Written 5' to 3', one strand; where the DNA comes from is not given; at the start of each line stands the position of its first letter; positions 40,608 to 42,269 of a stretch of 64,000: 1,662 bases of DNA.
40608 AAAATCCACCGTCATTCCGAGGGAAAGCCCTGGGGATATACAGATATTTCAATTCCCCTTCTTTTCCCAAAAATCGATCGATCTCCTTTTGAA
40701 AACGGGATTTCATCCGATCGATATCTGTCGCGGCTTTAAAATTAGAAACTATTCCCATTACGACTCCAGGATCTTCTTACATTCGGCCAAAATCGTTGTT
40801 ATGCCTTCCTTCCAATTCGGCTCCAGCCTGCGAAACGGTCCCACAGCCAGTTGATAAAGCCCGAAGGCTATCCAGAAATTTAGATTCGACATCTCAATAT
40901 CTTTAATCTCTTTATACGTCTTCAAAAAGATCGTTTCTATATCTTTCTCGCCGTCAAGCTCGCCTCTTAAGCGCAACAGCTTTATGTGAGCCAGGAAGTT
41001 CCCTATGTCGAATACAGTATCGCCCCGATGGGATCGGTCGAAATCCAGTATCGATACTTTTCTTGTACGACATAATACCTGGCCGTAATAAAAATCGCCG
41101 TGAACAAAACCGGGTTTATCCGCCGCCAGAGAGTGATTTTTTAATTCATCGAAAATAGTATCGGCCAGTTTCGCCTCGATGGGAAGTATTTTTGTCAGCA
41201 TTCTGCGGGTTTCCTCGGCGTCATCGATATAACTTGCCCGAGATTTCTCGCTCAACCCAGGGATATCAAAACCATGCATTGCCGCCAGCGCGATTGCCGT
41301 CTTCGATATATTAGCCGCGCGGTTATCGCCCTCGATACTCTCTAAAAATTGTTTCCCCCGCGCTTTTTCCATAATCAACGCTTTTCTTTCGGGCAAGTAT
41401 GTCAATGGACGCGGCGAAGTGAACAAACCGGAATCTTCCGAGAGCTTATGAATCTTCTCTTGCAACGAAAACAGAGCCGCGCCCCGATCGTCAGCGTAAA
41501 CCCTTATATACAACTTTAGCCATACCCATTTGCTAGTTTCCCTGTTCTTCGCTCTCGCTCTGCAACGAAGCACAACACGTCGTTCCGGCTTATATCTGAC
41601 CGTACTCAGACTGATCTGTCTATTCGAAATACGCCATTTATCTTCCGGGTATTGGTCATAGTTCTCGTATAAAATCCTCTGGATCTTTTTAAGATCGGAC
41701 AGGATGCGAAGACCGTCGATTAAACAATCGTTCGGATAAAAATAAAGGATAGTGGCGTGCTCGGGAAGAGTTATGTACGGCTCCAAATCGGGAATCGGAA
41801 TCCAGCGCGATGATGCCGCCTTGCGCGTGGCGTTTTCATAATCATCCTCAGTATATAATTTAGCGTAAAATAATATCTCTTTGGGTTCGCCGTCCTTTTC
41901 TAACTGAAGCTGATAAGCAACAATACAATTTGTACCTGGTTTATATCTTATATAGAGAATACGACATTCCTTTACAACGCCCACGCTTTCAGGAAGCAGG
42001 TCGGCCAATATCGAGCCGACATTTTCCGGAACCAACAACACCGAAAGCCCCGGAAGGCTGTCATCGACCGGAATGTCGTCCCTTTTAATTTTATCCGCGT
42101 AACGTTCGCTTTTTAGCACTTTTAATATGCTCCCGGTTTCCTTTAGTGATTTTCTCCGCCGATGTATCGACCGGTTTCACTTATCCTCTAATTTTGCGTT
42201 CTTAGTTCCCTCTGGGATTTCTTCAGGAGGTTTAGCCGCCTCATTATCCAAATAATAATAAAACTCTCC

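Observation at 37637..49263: Twelve-kb locus for an apparently undescribed phosphorylated glycoconjugate with dedicated exporter and outer-membrane barrel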

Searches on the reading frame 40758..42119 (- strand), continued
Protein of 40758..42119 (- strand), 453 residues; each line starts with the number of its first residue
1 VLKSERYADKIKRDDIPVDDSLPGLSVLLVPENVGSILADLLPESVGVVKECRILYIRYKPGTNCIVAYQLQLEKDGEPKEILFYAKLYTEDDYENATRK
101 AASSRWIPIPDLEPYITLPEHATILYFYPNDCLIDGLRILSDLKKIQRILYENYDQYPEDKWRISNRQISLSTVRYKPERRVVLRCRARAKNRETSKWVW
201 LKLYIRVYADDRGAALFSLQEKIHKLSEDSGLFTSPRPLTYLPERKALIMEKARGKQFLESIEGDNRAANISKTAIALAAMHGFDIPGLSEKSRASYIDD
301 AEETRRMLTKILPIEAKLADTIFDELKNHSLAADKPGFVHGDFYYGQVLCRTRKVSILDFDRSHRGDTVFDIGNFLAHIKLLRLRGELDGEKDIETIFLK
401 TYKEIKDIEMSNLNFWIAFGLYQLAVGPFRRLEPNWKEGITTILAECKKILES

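Call 44: search_protein_families(library=pfam, proteins=[L057:2-3226:+, L057:3668-5449:+, L057:14017-16401:+, L057:16445-18148:+, L057:18492-19478:+, L057:19475-21121:+, L051:13744-15465:+, L051:16378-19497:+, L051:2064-3848:-, L036:3639-5336:+], max_evalue=0.001)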
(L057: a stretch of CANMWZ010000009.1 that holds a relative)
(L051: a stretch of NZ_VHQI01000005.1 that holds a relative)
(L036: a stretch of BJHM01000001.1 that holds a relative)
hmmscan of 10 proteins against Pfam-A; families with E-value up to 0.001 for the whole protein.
L057:2-3226:+ (1074 aa): 15 families
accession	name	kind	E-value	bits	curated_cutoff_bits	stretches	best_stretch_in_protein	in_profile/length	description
PF00158.32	Sigma54_activat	-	9e-68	227.6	20.2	1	751-918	1-167/168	Sigma-54 interaction domain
PF14532.12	Sigma54_activ_2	-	2.1e-24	86.8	25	1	752-923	1-138/138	Sigma-54 interaction domain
PF25601.1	AAA_lid_14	-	5.9e-21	74.5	27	1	924-1003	1-81/87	AAA+ ATPase lid domain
PF13424.12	TPR_12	-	4.6e-15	56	30.1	2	400-473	2-77/77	Tetratricopeptide repeat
PF02954.25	HTH_8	-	3.7e-14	52.6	22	1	1029-1070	1-42/42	Bacterial regulatory protein, Fis family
PF13185.12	GAF_2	-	1.5e-10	41.8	28.6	1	584-718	2-136/136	GAF domain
PF01590.32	GAF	-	2.7e-10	41.3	22.4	1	585-717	1-133/133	GAF domain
PF13492.12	GAF_3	-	1.4e-07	32.4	27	1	585-719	1-129/129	GAF domain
PF07728.20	AAA_5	-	7.4e-07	29.7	22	1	775-894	2-123/139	AAA domain (dynein-related subfamily)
PF14559.12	TPR_19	-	1.5e-06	28.9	25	0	301-355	4-59/68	Tetratricopeptide repeat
PF13428.12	TPR_14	-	4.8e-06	27.2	23.5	0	324-362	4-42/44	Tetratricopeptide repeat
PF17874.7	TPR_MalT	-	1.4e-05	25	45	1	356-514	35-194/336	MalT-like TPR region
PF13181.12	TPR_8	-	0.00017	21.9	25.7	0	405-427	5-27/34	Tetratricopeptide repeat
PF14938.12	SNAP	-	0.00041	20.4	25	1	377-479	90-186/282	Soluble NSF attachment protein, SNAP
PF01078.27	Mg_chelatase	-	0.00065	19.6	20.3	0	831-874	93-136/207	Magnesium chelatase, subunit ChlI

L057:3668-5449:+ (593 aa): 0 families

L057:14017-16401:+ (794 aa): 1 family
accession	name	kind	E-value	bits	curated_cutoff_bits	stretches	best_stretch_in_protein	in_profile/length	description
PF13229.12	Beta_helix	-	7.9e-14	52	25.9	1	395-532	33-147/158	Right handed beta helix region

L057:16445-18148:+ (567 aa): 1 family
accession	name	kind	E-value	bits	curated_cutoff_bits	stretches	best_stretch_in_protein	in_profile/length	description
PF13620.12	CarboxypepD_reg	-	4.2e-11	43.5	32.3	0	23-89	2-73/82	Carboxypeptidase regulatory-like domain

L057:18492-19478:+ (328 aa): 4 families
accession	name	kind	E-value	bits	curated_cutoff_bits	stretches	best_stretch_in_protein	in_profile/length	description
PF13489.12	Methyltransf_23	-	3.3e-08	33.9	27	1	175-299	20-136/164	Methyltransferase domain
PF13649.12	Methyltransf_25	-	4.8e-07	30.8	27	1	181-260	1-92/97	Methyltransferase domain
PF08242.18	Methyltransf_12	-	5.6e-07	30.7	30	1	182-259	1-90/98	Methyltransferase domain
PF08241.18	Methyltransf_11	-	7.8e-05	23.7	21.2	1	182-251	1-79/95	Methyltransferase domain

L057:19475-21121:+ (549 aa): 1 family
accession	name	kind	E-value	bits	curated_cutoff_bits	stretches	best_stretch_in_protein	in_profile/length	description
PF01435.24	Peptidase_M48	-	2.5e-29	102.9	20.3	1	110-325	6-182/186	Peptidase family M48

L051:13744-15465:+ (573 aa): 5 families
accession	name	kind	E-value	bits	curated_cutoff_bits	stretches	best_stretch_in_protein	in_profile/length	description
PF13675.11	PilJ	-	5.1e-17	62.4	26.6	1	41-137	2-114/114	Type IV pili methyl-accepting chemotaxis transducer N-term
PF07730.19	HisKA_3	-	7.8e-17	62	24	1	370-433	1-64/68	Histidine kinase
PF02518.31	HATPase_c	-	1.5e-14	54.8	26.4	1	476-566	3-109/111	Histidine kinase-, DNA gyrase B-, and HSP90-like ATPase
PF00672.30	HAMP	-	6.7e-12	46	25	1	180-232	1-52/53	HAMP domain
PF13581.12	HATPase_c_2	-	3.2e-05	24.4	27.4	1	471-563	24-126/127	Histidine kinase-like ATPase domain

L051:16378-19497:+ (1039 aa): 3 families
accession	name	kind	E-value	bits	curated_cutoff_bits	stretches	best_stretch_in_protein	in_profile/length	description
PF00873.25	ACR_tran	-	0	1359.5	28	1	1-1026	1-1021/1021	AcrB/AcrD/AcrF family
PF03176.21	MMPL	-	1.2e-09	38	20.5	2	318-513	120-319/333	MMPL family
PF02355.23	SecD_SecF_C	-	4.9e-05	23.3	20.5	0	869-1017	32-178/189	Protein export membrane protein SecD/SecF, C-terminal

L051:2064-3848:- (594 aa): 2 families
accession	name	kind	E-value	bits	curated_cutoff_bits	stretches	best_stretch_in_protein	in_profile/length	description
PF00324.27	AA_permease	-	2.3e-135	452.4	24.6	1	129-567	2-466/470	Amino acid permease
PF13520.12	AA_permease_2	-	2.2e-38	132.8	27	1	129-553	6-422/427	Amino acid permease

L036:3639-5336:+ (565 aa): 0 families

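Call 58: predict_structure(alignment_id=A4)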
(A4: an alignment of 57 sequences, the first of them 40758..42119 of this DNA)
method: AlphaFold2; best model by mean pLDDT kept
length: 453 residues; sequences in the alignment: 57
mean_pLDDT: 93.3   pTM: 0.90
mean pLDDT of the five models: 93.3, 93.0, 92.8, 92.5, 92.5
residues with pLDDT >= 90: 402; 70-90: 36; 50-70: 9; < 50: 6
segments of 3 or more residues with pLDDT < 50: 1-6
pLDDT, mean of each block of 10 residues (from residue 1): 45 82 95 96 95 94 96 95 97 97 94 96 98 93 92 93 94 96 96 96 96 95 97 96 95 95 90 98 94 92 96 97 94 82 97 95 95 98 89 91 95 96 96 91 98 93
secondary structure, 60 per line:
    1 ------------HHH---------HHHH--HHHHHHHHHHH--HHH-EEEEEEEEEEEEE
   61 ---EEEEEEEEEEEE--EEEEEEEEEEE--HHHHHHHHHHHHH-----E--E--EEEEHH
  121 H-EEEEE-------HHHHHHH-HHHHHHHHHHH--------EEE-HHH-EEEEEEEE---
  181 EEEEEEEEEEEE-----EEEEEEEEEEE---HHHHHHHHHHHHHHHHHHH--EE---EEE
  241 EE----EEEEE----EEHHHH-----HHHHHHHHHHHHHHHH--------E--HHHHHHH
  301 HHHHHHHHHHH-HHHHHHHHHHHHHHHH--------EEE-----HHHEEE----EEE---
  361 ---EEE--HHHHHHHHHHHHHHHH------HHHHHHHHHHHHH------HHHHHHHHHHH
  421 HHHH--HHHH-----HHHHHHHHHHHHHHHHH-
elements in order: H25-28 H31-41 E48-60 E64-75 E78-88 H91-103 E115-118 E123-127 H135-141 H143-153 E162-164 E170-177 E181-192 E198-208 H212-230 E238-242 E247-251 H258-261 H267-282 H294-311 H313-328 E337-339 E348-350 E355-357 E364-366 H369-384 H391-403 H410-424 H427-430 H436-452
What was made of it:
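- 40758..42119 (-): Kinase A. Cytoplasmic small-molecule kinase of the APH/ELK fold with an N-terminal domain of about 170 aa. Catalytic loop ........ and DFD. AF2 model pLDDT 93.3 (call 58).
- On Maltokinase / glucosamine kinase family: The model shows three long antiparallel strands plus helices before the kinase N-lobe (call 58), as described for the cap.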

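Call 89: get_annotated_region(hit=H19, flank=11000)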
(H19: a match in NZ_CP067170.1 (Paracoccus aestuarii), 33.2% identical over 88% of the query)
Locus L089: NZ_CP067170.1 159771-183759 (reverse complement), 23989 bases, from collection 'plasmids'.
description: Paracoccus aestuarii strain DSM 19484 plasmid p296221, complete sequence
organism: Paracoccus aestuarii (NCBI taxid 453842)
taxonomy: Bacteria; Pseudomonadota; Alphaproteobacteria; Rhodobacterales; Paracoccaceae; Paracoccus; Paracoccus aestuarii
host: -; source: cell culture,isolated from tidal flat sediment; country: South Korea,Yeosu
typing (MOB-suite, as given by PLSDB): non-mobilizable; replicon rep_cluster_229
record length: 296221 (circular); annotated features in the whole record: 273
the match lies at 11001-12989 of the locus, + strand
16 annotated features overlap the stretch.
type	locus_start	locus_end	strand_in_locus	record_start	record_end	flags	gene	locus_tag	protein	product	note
CDS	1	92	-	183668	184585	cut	-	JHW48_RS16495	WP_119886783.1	CAP domain-containing protein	-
CDS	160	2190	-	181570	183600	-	hpbA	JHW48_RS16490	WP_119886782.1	N-methyl-L-proline N-demethylase HpbA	-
CDS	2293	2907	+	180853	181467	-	-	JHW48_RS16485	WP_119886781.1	TetR/AcrR family transcriptional regulator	GO:0006355 - regulation of DNA-templated transcription [Evidence IEA]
CDS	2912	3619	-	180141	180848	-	-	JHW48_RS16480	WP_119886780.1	response regulator transcription factor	GO:0000160 - phosphorelay signal transduction system [Evidence IEA]; GO:0006355 - regulation of DNA-templated ...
CDS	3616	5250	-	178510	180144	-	-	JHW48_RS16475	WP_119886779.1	HAMP domain-containing sensor histidine kinase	-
CDS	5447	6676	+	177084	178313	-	-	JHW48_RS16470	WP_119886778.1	glycosyl transferase family 28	-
CDS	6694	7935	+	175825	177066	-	-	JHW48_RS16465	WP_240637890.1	glycosyltransferase family 4 protein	-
CDS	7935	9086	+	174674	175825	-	-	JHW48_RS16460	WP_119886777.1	glycosyltransferase family 4 protein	-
CDS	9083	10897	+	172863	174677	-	-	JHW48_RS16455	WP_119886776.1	ABC transporter ATP-binding protein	-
CDS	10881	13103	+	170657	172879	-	-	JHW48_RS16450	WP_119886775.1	aminoglycoside phosphotransferase family protein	-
CDS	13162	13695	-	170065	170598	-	-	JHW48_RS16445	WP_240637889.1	transposase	GO:0006313 - DNA transposition [Evidence IEA]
CDS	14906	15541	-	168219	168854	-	-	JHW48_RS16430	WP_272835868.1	AraC family transcriptional regulator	GO:0006355 - regulation of DNA-templated transcription [Evidence IEA]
CDS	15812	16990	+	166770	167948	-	pobA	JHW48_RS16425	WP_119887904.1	4-hydroxybenzoate 3-monooxygenase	GO:0018874 - benzoate metabolic process [Evidence IEA]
CDS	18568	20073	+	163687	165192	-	-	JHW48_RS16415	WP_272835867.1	ABC transporter substrate-binding protein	-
CDS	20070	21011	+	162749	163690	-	-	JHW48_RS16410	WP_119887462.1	ABC transporter permease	GO:0055085 - transmembrane transport [Evidence IEA]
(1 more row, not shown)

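Call 92: search_solved_structures(query=L033:9935-11239:+, max_evalue=1, show_alignments=3)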
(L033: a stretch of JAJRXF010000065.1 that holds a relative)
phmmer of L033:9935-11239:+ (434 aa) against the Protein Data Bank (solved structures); distinct sequences matched with E-value up to 1: 5.
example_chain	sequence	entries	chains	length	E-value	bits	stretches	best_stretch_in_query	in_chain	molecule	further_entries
2olc_A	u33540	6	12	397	0.00053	22.1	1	297-374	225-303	Methylthioribose kinase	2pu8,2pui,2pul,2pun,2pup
3llc_A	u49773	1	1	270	0.043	15.8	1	321-398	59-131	Putative hydrolase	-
2pyw_A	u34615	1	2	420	0.13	14.3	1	297-343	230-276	Uncharacterized protein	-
1zyl_A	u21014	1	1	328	0.22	13.5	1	300-336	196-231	Hypothetical protein yihE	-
3i0o_A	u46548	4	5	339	0.66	11.9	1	286-337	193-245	Spectinomycin phosphotransferase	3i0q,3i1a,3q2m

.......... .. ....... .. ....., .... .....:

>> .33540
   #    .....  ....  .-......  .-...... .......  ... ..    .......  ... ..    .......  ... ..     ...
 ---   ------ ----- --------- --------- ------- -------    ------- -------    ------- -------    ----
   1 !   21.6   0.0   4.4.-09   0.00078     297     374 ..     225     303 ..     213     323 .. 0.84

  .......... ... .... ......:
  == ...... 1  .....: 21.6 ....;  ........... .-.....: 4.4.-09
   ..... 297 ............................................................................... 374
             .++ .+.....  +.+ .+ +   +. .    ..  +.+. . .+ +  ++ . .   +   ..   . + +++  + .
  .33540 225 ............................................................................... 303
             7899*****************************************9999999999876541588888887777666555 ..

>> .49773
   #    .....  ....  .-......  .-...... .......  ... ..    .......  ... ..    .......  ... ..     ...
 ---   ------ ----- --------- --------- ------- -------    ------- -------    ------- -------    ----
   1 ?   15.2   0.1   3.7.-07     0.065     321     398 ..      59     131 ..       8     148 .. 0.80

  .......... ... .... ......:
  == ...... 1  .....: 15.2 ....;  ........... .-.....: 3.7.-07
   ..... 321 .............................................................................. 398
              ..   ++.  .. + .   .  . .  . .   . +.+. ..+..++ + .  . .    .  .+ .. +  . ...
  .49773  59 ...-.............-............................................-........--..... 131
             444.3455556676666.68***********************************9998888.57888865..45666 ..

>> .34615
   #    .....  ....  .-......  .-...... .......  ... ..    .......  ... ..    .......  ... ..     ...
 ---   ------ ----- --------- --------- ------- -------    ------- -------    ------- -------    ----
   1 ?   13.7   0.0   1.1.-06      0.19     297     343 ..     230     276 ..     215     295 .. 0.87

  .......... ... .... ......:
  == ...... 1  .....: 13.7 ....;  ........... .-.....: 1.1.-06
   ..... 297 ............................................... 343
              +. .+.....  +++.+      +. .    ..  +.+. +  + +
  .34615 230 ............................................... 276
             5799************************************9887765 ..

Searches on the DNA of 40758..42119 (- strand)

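Call 30: search_dna_similar(query=L063:8200-12170:+, collection=ecoli_genomes, mode=distant, max_rows=8)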
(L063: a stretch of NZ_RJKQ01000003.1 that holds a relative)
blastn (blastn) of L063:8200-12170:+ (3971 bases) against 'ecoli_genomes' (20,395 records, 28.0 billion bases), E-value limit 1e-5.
Records with a match: 2300; places in all: 2301; records where one place covers at least 80% of the query: 0.
Genomes with a match: 2300 of 5426; with a place that covers at least 80% of the query: 0. Places per genome that has any: lowest 1, median 1, highest 2. On chromosomes: 2301 places; on plasmids: 0.
Best place of each record, by identity: 60-80% 2300.
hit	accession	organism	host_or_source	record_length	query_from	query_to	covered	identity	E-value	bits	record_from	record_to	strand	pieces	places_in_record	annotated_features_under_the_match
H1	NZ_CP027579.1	Escherichia coli strain 2013C-4282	Homo sapiens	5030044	1354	1447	2%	77.3%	4e-7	69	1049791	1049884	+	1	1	ddpF: oligopeptide/dipeptide ABC transporter ATP-binding protein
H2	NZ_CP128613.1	Escherichia coli strain WL297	Homo sapiens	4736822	1354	1447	2%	77.3%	4e-7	69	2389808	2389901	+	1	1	ddpF: oligopeptide/dipeptide ABC transporter ATP-binding protein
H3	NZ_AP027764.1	Escherichia coli strain 2017-02-2CC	Homo sapiens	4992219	1354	1447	2%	77.3%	4e-7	69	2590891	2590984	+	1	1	ddpF: oligopeptide/dipeptide ABC transporter ATP-binding protein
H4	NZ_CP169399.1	Escherichia coli strain MFDS1022581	Animal source foods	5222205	1354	1447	2%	77.3%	4e-7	69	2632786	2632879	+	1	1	ddpF: oligopeptide/dipeptide ABC transporter ATP-binding protein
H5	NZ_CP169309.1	Escherichia coli strain MFDS1019527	cattle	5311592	1354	1447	2%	77.3%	4e-7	69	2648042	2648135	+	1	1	ddpF: oligopeptide/dipeptide ABC transporter ATP-binding protein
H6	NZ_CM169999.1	Escherichia coli strain N96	Tibetan Pig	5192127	1354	1447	2%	77.3%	4e-7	69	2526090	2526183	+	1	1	ddpF: oligopeptide/dipeptide ABC transporter ATP-binding protein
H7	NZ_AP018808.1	Escherichia coli strain E2865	Bos taurus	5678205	1354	1447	2%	76.3%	5e-6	64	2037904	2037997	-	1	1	ddpF: oligopeptide/dipeptide ABC transporter ATP-binding protein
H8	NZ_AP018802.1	Escherichia coli strain E2863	Bos taurus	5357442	1354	1447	2%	76.3%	5e-6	64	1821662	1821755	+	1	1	ddpF: oligopeptide/dipeptide ABC transporter ATP-binding protein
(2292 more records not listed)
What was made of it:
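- Tried and rejected: A search with the Enterobacter copy found only a spurious ABC ATPase match (call 30).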

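Call 84: search_dna_similar(query=L086:6512-16690:+, collection=ecoli_genomes, mode=near, max_rows=12)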
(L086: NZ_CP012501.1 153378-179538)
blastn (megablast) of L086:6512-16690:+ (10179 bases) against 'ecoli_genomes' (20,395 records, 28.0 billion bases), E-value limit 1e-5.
Records with a match: 18; places in all: 18; records where one place covers at least 80% of the query: 18.
Genomes with a match: 18 of 5426; with a place that covers at least 80% of the query: 18. Places per genome that has any: lowest 1, median 1, highest 1. On chromosomes: 0 places; on plasmids: 18.
Best place of each record, by identity: >=99% 18.
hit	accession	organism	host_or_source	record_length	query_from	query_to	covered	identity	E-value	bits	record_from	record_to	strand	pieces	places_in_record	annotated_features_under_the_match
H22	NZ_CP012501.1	Escherichia coli strain 08-00022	Homo sapiens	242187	1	10179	100%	100.0%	0e+0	18798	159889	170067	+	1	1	ABC transporter ATP-binding protein | aminoglycoside phosphotransferase family protein | glycosyltransferase family 4 protein (x2) | nucleotide sugar dehydrogenase | glycosyltransferase family protein | and 2 other names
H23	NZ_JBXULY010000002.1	Escherichia coli strain N96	Tibetan Pig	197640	1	10179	100%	100.0%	0e+0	18787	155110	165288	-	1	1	ABC transporter ATP-binding protein | aminoglycoside phosphotransferase family protein | glycosyltransferase family 4 protein (x2) | nucleotide sugar dehydrogenase | glycosyltransferase family protein | and 2 other names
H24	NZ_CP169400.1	Escherichia coli strain MFDS1022581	Animal source foods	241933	1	10179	100%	99.6%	0e+0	18582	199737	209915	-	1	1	ABC transporter ATP-binding protein | alginate export family protein | aminoglycoside phosphotransferase family protein | glycosyltransferase family 4 protein (x2) | nucleotide sugar dehydrogenase | and 2 other names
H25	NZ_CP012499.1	Escherichia coli strain GB089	ground beef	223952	1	10179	100%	99.6%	0e+0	18576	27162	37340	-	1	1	ABC transporter ATP-binding protein | aminoglycoside phosphotransferase family protein | glycosyltransferase family 4 protein (x2) | nucleotide sugar dehydrogenase | glycosyltransferase family protein | and 2 other names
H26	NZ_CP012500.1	Escherichia coli strain 09-00049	lettuce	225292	1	10179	100%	99.6%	0e+0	18576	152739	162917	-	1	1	ABC transporter ATP-binding protein | aminoglycoside phosphotransferase family protein | glycosyltransferase family 4 protein (x2) | nucleotide sugar dehydrogenase | glycosyltransferase family protein | and 2 other names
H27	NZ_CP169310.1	Escherichia coli strain MFDS1019527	cattle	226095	1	10179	100%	99.6%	0e+0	18576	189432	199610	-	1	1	ABC transporter ATP-binding protein | alginate export family protein | aminoglycoside phosphotransferase family protein | glycosyltransferase family 4 protein (x2) | nucleotide sugar dehydrogenase | and 2 other names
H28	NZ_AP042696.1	Escherichia coli strain OkiPb01715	bovine feces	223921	1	10179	100%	99.6%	0e+0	18576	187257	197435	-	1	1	ABC transporter ATP-binding protein | aminoglycoside phosphotransferase family protein | glycosyltransferase family 4 protein (x2) | nucleotide sugar dehydrogenase | glycosyltransferase family protein | and 2 other names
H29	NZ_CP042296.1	Escherichia coli strain RM9088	crow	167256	1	10179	100%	99.6%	0e+0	18571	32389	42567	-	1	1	ABC transporter ATP-binding protein | alginate export family protein | aminoglycoside phosphotransferase family protein | glycosyltransferase family 4 protein (x2) | nucleotide sugar dehydrogenase | and 2 other names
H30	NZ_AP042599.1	Escherichia coli strain OkiPb01701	bovine feces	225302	1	10179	100%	99.6%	0e+0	18571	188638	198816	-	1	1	ABC transporter ATP-binding protein | alginate export family protein | aminoglycoside phosphotransferase family protein | glycosyltransferase family 4 protein (x2) | nucleotide sugar dehydrogenase | and 2 other names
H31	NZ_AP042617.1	Escherichia coli strain OkiPb01703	bovine feces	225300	1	10179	100%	99.6%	0e+0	18571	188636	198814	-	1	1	ABC transporter ATP-binding protein | alginate export family protein | aminoglycoside phosphotransferase family protein | glycosyltransferase family 4 protein (x2) | nucleotide sugar dehydrogenase | and 2 other names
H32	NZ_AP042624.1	Escherichia coli strain OkiPb01704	bovine feces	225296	1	10179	100%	99.6%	0e+0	18571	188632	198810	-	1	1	ABC transporter ATP-binding protein | alginate export family protein | aminoglycoside phosphotransferase family protein | glycosyltransferase family 4 protein (x2) | nucleotide sugar dehydrogenase | and 2 other names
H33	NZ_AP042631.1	Escherichia coli strain OkiPb01705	bovine feces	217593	1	10179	100%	99.6%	0e+0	18571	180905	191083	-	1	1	ABC transporter ATP-binding protein | alginate export family protein | aminoglycoside phosphotransferase family protein | glycosyltransferase family 4 protein (x2) | nucleotide sugar dehydrogenase | and 2 other names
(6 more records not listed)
